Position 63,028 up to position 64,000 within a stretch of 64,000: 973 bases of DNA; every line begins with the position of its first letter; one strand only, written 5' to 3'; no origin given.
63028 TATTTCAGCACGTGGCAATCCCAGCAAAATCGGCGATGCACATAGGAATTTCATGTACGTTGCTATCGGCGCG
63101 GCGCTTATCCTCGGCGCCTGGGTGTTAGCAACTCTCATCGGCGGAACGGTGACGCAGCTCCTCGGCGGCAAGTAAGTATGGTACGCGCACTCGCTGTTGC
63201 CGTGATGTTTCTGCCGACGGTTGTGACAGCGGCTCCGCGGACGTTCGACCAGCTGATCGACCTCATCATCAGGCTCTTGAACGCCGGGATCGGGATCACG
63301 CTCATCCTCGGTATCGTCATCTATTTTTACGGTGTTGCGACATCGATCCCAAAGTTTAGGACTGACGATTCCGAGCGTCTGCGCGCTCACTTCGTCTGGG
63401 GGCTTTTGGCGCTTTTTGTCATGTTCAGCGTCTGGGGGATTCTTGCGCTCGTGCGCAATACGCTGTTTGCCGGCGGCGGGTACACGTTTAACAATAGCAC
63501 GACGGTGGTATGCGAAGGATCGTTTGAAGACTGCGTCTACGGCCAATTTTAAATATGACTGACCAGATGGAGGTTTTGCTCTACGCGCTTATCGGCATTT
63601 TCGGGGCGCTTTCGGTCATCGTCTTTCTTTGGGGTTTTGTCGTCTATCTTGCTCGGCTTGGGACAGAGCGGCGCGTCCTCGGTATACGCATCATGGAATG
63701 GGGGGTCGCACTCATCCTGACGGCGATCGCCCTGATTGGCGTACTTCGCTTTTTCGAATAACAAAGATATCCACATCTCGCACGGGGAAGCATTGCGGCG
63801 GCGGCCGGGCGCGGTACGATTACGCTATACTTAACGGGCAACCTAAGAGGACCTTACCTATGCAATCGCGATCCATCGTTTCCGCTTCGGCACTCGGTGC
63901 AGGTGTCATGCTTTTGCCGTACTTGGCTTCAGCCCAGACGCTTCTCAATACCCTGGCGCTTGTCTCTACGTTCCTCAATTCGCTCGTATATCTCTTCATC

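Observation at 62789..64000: Tandem array of four or more small pilin-like genes (signal peptide plus two hydrophobic helices, VirB2/TrbC-like architecture)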

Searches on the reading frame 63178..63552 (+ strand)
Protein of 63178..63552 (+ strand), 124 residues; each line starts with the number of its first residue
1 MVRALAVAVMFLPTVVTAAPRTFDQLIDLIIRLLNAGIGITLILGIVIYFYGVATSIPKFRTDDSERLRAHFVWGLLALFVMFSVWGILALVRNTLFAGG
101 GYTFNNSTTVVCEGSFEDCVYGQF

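Call 3: search_protein_families(library=pfam, proteins=[window:63178-63552:+], max_evalue=1)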
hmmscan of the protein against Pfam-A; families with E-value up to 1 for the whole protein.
window:63178-63552:+ (124 aa): 6 families
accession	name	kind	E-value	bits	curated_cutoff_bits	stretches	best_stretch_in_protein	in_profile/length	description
PF19554.4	DUF6077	-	0.021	14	27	1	38-93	6-60/354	Family of unknown function (DUF6077)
PF13567.11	DUF4131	-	0.11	12.6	31.6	1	36-111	10-68/165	Domain of unknown function (DUF4131)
PF13308.11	YARHG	-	0.12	12.8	27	1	89-107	26-44/85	YARHG domain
PF01529.25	DHHC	-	0.15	12.6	28.7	1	38-105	58-127/133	DHHC palmitoyltransferase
PF18895.5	T4SS_pilin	-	0.19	12.3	26.6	1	23-90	9-69/71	Type IV secretion system pilin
PF19414.4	Astro_p19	-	0.35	10.7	27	0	79-124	37-81/174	Astrovirus p19 protein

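Call 8: find_encoding_contigs(protein=window:63178-63552:+, flank=10000, max_places=6)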
Protein window:63178-63552:+ (124 aa): 1 contig read that carries it; 1 place shown.
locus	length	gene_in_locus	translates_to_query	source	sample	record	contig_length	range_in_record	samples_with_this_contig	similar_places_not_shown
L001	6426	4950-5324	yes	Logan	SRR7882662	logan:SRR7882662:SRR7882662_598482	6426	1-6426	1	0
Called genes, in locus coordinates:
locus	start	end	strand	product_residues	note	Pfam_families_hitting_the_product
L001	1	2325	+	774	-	?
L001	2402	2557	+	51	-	-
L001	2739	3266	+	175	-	PF01209:Ubie_methyltran, PF05175:MTS (weak), PF08241:Methyltransf_11, PF08242:Methyltransf_12, PF13649:Methyltransf_25, PF13847:Methyltransf_31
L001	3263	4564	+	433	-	PF13416:SBP_bac_8, PF01547:SBP_bac_1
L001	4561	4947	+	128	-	PF04956:TrbC, PF18895:T4SS_pilin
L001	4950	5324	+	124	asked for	-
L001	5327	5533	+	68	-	-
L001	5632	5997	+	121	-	-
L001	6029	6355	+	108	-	-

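Call 28: search_protein_families(library=pfam, alignment_id=A1, max_evalue=1)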
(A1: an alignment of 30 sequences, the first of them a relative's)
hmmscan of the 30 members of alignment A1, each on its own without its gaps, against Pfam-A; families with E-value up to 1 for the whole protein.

A. member 1, L001:4561-4944:+ (128 aa): 7 families
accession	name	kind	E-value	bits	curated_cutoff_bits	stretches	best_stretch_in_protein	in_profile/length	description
PF18895.5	T4SS_pilin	-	1.9e-12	47.5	26.6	1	49-117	4-71/71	Type IV secretion system pilin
PF04956.18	TrbC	-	1.7e-10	41.4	27.9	1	1-116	1-97/98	TrbC/VIRB2 pilin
PF06157.16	DUF973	-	0.0091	15.6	26.4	1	11-113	15-118/309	Protein of unknown function (DUF973)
PF05231.19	MASE1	-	0.01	15.4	29.8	1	41-116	60-132/299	MASE1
PF25129.1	Pyr4-TMTC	-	0.045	13.9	27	1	57-127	71-141/227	Pyr4-like transmembrane terpene cyclases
PF10324.15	7TM_GPCR_Srw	-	0.076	12.7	22.2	1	46-76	187-218/319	Serpentine type 7TM GPCR chemoreceptor Srw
PF04756.19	OST3_OST6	-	0.12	12.2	27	1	55-104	176-225/294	OST3 / OST6 family, transporter family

B. families by the number of members that match (of 30 scanned): 55 families (the first 25 are shown)
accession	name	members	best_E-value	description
PF18895.5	T4SS_pilin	25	1.7e-12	Type IV secretion system pilin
PF04956.18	TrbC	8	1.7e-10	TrbC/VIRB2 pilin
PF04123.18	DUF373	5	0.096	Domain of unknown function (DUF373)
PF00520.37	Ion_trans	4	0.00081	Ion transport protein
PF19554.4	DUF6077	4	0.0033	Family of unknown function (DUF6077)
PF12725.13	DUF3810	4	0.053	Protein of unknown function (DUF3810)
PF06157.16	DUF973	3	0.0091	Protein of unknown function (DUF973)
PF05661.17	DUF808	3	0.043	Protein of unknown function (DUF808)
PF10324.15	7TM_GPCR_Srw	2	0.0041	Serpentine type 7TM GPCR chemoreceptor Srw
PF05875.18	Ceramidase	2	0.037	Ceramidase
PF18920.5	DUF5671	2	0.041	Domain of unknown function (DUF5671)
PF01988.24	VIT1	2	0.048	VIT family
PF13903.11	Claudin_2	2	0.056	PMP-22/EMP/MP20/Claudin tight junction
PF20153.4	DUF6535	2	0.087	Family of unknown function (DUF6535)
PF09889.16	DUF2116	2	0.1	Probable treble clef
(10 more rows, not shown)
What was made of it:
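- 25 of 30 array members from six genomes hit PF18895 at E<=1 (call 28).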

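Call 30: find_homologous_proteins(query=L001:5632-5994:+, max_evalue=0.001)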
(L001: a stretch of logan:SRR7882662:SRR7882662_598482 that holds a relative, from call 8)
Query L001:5632-5994:+ (121 aa): 646 proteins with E <= 0.001 among 668 candidates; the best 120 are listed.
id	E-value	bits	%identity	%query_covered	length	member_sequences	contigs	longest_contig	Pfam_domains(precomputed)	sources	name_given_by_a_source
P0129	7.5e-58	211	88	100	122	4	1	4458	PF18895.6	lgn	-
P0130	2.2e-56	207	85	99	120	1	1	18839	PF18895.6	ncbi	-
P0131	1.3e-55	204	84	99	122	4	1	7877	-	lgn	-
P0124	4.4e-55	202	98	86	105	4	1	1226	PF18895.6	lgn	-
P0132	3.1e-54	200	84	99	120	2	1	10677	-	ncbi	-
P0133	2.1e-52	194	81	99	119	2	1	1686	PF18895.6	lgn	-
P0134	7.2e-52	192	80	99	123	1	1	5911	PF18895.6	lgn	-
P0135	2.6e-51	190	94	86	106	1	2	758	-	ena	-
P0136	9.0e-51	189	81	95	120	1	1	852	PF18895.6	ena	-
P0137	1.3e-50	188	86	90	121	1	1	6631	PF18895.6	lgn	-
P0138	1.6e-50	188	80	98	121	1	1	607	-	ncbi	-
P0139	3.7e-50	187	81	95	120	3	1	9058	-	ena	-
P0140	3.9e-50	186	78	98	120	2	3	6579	-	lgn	-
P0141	7.0e-50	186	85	92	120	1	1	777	-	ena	-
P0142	1.1e-49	185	80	97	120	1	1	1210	-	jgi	jgi:hypothetical protein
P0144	1.9e-49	184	85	92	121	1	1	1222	PF18895.6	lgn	-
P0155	2.8e-48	180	80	99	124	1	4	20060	PF18895.6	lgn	-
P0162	1.8e-47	178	83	88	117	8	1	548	PF18895.6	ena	-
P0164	2.2e-47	178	93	80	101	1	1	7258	PF18895.6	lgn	-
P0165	2.5e-47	177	83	88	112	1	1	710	PF18895.6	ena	-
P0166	2.5e-47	177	76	97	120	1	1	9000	PF18895.6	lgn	-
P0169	6.9e-47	176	77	92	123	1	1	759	PF18895.6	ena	-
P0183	9.5e-45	169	71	99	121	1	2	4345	PF18895.6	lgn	-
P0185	2.2e-44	168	73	94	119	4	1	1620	PF18895.6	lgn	-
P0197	1.2e-43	166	73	94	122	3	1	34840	PF18895.6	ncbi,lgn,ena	-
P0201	1.6e-43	165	70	97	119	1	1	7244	PF18895.6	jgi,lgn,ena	-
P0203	2.0e-43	165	73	94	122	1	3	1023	PF18895.6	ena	-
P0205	4.6e-43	164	73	94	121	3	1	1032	PF18895.6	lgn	-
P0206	4.7e-43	164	72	94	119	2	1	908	PF18895.6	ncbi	-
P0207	5.0e-43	164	73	94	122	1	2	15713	PF18895.6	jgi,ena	-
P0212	6.4e-43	163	70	97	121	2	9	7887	PF18895.6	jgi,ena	-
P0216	8.3e-43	163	74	94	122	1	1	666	PF18895.6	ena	-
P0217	8.6e-43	163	73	93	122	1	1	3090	PF18895.6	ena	-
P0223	1.1e-42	162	71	97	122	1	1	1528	PF18895.6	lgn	-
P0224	1.3e-42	162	70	97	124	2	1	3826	PF18895.6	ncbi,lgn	-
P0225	1.9e-42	162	84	81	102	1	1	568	PF18895.6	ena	-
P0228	2.8e-42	161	67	98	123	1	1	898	PF18895.6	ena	-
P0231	3.9e-42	161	84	80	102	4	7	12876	PF18895.6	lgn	-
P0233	4.1e-42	161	72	94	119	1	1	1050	PF18895.6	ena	-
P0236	4.7e-42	160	68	95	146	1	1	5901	PF18895.6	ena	-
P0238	6.2e-42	160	70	94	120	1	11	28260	PF18895.6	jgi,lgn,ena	-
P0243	7.4e-42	160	75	76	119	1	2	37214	PF18895.6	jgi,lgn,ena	-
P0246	8.3e-42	160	75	76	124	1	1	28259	PF18895.6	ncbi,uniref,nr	ncbi:hypothetical protein COU20_01160 [Candidatus Kaiserbacteria bacterium CG10_big_fil_rev_8_21_14_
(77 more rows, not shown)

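Call 64: search_protein_families(library=ncbifam, proteins=[window:63178-63552:+, L001:5632-5997:+, L001:6029-6355:+], max_evalue=0.01)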
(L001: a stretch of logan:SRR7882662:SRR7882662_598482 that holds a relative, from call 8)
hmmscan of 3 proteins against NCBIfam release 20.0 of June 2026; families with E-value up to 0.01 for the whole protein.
window:63178-63552:+ (124 aa): 1 family
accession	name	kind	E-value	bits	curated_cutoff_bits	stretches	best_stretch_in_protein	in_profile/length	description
NF045849.1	ICE_MMCAP2_0565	equivalog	0.0049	16.5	40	1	24-94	7-78/80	Mbov_0395 family pilin-like conjugal transfer protein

L001:5632-5997:+ (121 aa): 1 family
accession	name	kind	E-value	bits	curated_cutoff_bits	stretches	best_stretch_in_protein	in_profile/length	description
NF011702.0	PRK15122.1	subfamily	0.0015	16.6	975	1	27-102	72-139/907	magnesium-translocating P-type ATPase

L001:6029-6355:+ (108 aa): 1 family
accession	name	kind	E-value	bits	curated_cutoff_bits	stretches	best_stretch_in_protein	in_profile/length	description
NF045937.1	MSC_0624_12TM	equivalog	0.0063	15.1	70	1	21-81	210-270/445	MSC_0624 family F1-like ATPase-associated membrane protein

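Call 75: search_dna_similar(query=L001:5632-5997:+, collection=plasmids, mode=protein, max_evalue=0.01, max_rows=15)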
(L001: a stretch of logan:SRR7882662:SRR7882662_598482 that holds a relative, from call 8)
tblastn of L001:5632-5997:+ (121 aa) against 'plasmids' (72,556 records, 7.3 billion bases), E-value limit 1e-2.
No match.

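Call 83: search_protein_families(library=pfam, proteins=[L092:8112-10049:+, L092:5253-5756:+, L092:11367-12662:-, L092:12707-14137:-, L092:10602-11288:+, L092:10212-10454:+, L092:5797-6225:+, L092:7451-7873:+], max_evalue=0.1)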
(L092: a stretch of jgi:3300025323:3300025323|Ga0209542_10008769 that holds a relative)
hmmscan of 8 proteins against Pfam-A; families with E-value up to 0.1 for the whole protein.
L092:8112-10049:+ (645 aa): 1 family
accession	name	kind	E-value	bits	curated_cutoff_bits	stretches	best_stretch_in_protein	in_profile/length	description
PF00535.33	Glycos_transf_2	-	0.0077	16.6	23.3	0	146-221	1-67/168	Glycosyl transferase family 2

L092:5253-5756:+ (167 aa): 2 families
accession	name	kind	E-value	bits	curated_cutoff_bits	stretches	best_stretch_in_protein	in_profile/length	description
PF18895.5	T4SS_pilin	-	0.0014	19.1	26.6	1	81-137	12-67/71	Type IV secretion system pilin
PF15015.11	NYD-SP12_N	-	0.049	12.5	29.2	1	92-130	276-314/564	Spermatogenesis-associated, N-terminal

L092:11367-12662:- (431 aa): 0 families

L092:12707-14137:- (476 aa): 0 families

L092:10602-11288:+ (228 aa): 4 families
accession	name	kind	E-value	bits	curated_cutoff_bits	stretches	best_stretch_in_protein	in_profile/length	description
PF18895.5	T4SS_pilin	-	2.4e-10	40.7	26.6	1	132-198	9-71/71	Type IV secretion system pilin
PF20990.2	DUF2207_C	-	0.023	14.8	33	1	74-171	125-201/247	Predicted membrane protein (DUF2207) C-terminal domain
PF15062.11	ARL6IP6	-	0.073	13.7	27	0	172-206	21-55/86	Haemopoietic lineage transmembrane helix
PF16962.11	ABC_export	-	0.099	11.5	29.7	0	128-197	135-206/531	Putative ABC exporter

L092:10212-10454:+ (80 aa): 4 families
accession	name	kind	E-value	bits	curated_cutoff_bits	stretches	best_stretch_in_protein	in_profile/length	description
PF18895.5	T4SS_pilin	-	1.8e-08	34.8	26.6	1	8-73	6-70/71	Type IV secretion system pilin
PF12750.12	Maff2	-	0.0058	16.9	27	1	12-77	5-69/70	Maff2 family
PF02656.20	DUF202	-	0.066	14.1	23.4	0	11-41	36-66/68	Domain of unknown function (DUF202)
PF07264.17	EI24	-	0.084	13.4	32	1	18-79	19-83/199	Sulfate transporter CysZ/Etoposide-induced protein 2.4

L092:5797-6225:+ (142 aa): 3 families
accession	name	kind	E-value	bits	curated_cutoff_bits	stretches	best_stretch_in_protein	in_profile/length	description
PF18895.5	T4SS_pilin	-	1.2e-08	35.3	26.6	1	63-121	11-68/71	Type IV secretion system pilin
PF02322.20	Cyt_bd_oxida_II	-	0.004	17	35.6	1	19-121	122-208/302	Cytochrome bd terminal oxidase subunit II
PF04956.18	TrbC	-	0.034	14.8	27.9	0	17-121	12-95/98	TrbC/VIRB2 pilin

L092:7451-7873:+ (140 aa): 4 families
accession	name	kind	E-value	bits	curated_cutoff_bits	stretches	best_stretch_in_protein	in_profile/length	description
PF18895.5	T4SS_pilin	-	8e-10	39.1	26.6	1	50-113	9-71/71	Type IV secretion system pilin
PF18920.5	DUF5671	-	5.2e-06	26.8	28.4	1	55-122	47-111/132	Domain of unknown function (DUF5671)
PF16962.11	ABC_export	-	0.036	13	29.7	1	53-112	145-206/531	Putative ABC exporter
PF08113.16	CoxIIa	-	0.043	14.1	20.7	1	54-77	5-28/33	Cytochrome c oxidase subunit IIa family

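Call 91: search_protein_families(library=pfam, proteins=[L001:6029-6355:+], max_evalue=1)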
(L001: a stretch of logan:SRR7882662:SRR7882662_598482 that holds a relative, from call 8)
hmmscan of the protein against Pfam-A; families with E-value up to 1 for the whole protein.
L001:6029-6355:+ (108 aa): 9 families
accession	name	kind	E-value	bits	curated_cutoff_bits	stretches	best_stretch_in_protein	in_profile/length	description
PF03994.20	DUF350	-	0.001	19.5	26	1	56-98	74-115/133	Domain of Unknown Function (DUF350)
PF19554.4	DUF6077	-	0.0033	16.7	27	1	15-87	68-140/354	Family of unknown function (DUF6077)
PF20447.3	DUF6704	-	0.0047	17.5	27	1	11-42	7-38/68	Family of unknown function (DUF6704)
PF04306.18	DUF456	-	0.0084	16.8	29.4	1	18-78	25-85/139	Protein of unknown function (DUF456)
PF18895.5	T4SS_pilin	-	0.02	15.4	26.6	1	17-77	12-71/71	Type IV secretion system pilin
PF07666.16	MpPF26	-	0.041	14.4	37.2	1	23-77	10-73/75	M penetrans paralogue family 26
PF07219.19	HemY_N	-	0.056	14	31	0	12-45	11-44/107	HemY protein N-terminus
PF20153.4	DUF6535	-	0.087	13.1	23.9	1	9-43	140-177/177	Family of unknown function (DUF6535)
PF10717.14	ODV-E18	-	0.27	11.6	28.1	0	65-107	28-71/87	Occlusion-derived virus envelope protein ODV-E18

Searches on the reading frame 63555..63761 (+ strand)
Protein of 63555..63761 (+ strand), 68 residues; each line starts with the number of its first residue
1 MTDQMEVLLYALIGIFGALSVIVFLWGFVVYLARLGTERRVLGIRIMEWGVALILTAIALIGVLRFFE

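Call 3: search_protein_families(library=pfam, proteins=[window:63555-63761:+], max_evalue=1)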
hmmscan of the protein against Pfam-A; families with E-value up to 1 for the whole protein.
window:63555-63761:+ (68 aa): 3 families
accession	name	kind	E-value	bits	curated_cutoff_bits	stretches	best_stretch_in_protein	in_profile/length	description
PF15706.10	TMEM132_C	-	0.018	15.2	27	1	4-35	30-60/87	TMEM132 C-terminal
PF07895.16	DUF1673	-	0.13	12.6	30.4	1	7-66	80-141/204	Protein of unknown function (DUF1673)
PF18895.5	T4SS_pilin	-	0.19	12.2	26.6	1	8-60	12-65/71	Type IV secretion system pilin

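Call 64: search_protein_families(library=ncbifam, proteins=[window:63555-63761:+], max_evalue=0.01)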
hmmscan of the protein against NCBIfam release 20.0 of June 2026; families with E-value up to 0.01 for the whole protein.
window:63555-63761:+ (68 aa): 0 families

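Call 83: search_protein_families(library=pfam, proteins=[L092:8112-10049:+, L092:5253-5756:+, L092:11367-12662:-, L092:12707-14137:-, L092:10602-11288:+, L092:10212-10454:+, L092:5797-6225:+, L092:7451-7873:+], max_evalue=0.1)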
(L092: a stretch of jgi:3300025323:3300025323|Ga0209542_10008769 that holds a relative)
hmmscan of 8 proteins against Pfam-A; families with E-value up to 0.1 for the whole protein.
L092:8112-10049:+ (645 aa): 1 family
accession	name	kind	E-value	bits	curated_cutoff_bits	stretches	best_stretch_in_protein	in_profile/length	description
PF00535.33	Glycos_transf_2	-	0.0077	16.6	23.3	0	146-221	1-67/168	Glycosyl transferase family 2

L092:5253-5756:+ (167 aa): 2 families
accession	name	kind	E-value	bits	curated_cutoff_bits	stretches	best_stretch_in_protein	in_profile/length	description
PF18895.5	T4SS_pilin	-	0.0014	19.1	26.6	1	81-137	12-67/71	Type IV secretion system pilin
PF15015.11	NYD-SP12_N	-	0.049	12.5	29.2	1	92-130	276-314/564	Spermatogenesis-associated, N-terminal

L092:11367-12662:- (431 aa): 0 families

L092:12707-14137:- (476 aa): 0 families

L092:10602-11288:+ (228 aa): 4 families
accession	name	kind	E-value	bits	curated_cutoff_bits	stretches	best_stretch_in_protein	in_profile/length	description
PF18895.5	T4SS_pilin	-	2.4e-10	40.7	26.6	1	132-198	9-71/71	Type IV secretion system pilin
PF20990.2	DUF2207_C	-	0.023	14.8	33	1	74-171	125-201/247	Predicted membrane protein (DUF2207) C-terminal domain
PF15062.11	ARL6IP6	-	0.073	13.7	27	0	172-206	21-55/86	Haemopoietic lineage transmembrane helix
PF16962.11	ABC_export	-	0.099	11.5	29.7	0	128-197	135-206/531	Putative ABC exporter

L092:10212-10454:+ (80 aa): 4 families
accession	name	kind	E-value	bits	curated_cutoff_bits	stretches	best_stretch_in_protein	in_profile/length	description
PF18895.5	T4SS_pilin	-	1.8e-08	34.8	26.6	1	8-73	6-70/71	Type IV secretion system pilin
PF12750.12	Maff2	-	0.0058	16.9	27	1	12-77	5-69/70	Maff2 family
PF02656.20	DUF202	-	0.066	14.1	23.4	0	11-41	36-66/68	Domain of unknown function (DUF202)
PF07264.17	EI24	-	0.084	13.4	32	1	18-79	19-83/199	Sulfate transporter CysZ/Etoposide-induced protein 2.4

L092:5797-6225:+ (142 aa): 3 families
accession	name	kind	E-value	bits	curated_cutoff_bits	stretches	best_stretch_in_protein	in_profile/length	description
PF18895.5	T4SS_pilin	-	1.2e-08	35.3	26.6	1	63-121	11-68/71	Type IV secretion system pilin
PF02322.20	Cyt_bd_oxida_II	-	0.004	17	35.6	1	19-121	122-208/302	Cytochrome bd terminal oxidase subunit II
PF04956.18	TrbC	-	0.034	14.8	27.9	0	17-121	12-95/98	TrbC/VIRB2 pilin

L092:7451-7873:+ (140 aa): 4 families
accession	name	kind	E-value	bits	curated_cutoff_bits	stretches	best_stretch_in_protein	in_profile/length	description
PF18895.5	T4SS_pilin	-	8e-10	39.1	26.6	1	50-113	9-71/71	Type IV secretion system pilin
PF18920.5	DUF5671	-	5.2e-06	26.8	28.4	1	55-122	47-111/132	Domain of unknown function (DUF5671)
PF16962.11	ABC_export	-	0.036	13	29.7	1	53-112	145-206/531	Putative ABC exporter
PF08113.16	CoxIIa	-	0.043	14.1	20.7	1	54-77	5-28/33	Cytochrome c oxidase subunit IIa family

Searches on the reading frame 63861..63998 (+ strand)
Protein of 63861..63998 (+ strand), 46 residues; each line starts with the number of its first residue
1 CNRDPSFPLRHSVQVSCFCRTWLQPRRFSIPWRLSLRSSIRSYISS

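Call 3: search_protein_families(library=pfam, proteins=[window:63861-63998:+], max_evalue=1)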
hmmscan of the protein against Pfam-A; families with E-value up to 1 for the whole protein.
window:63861-63998:+ (46 aa): 0 families
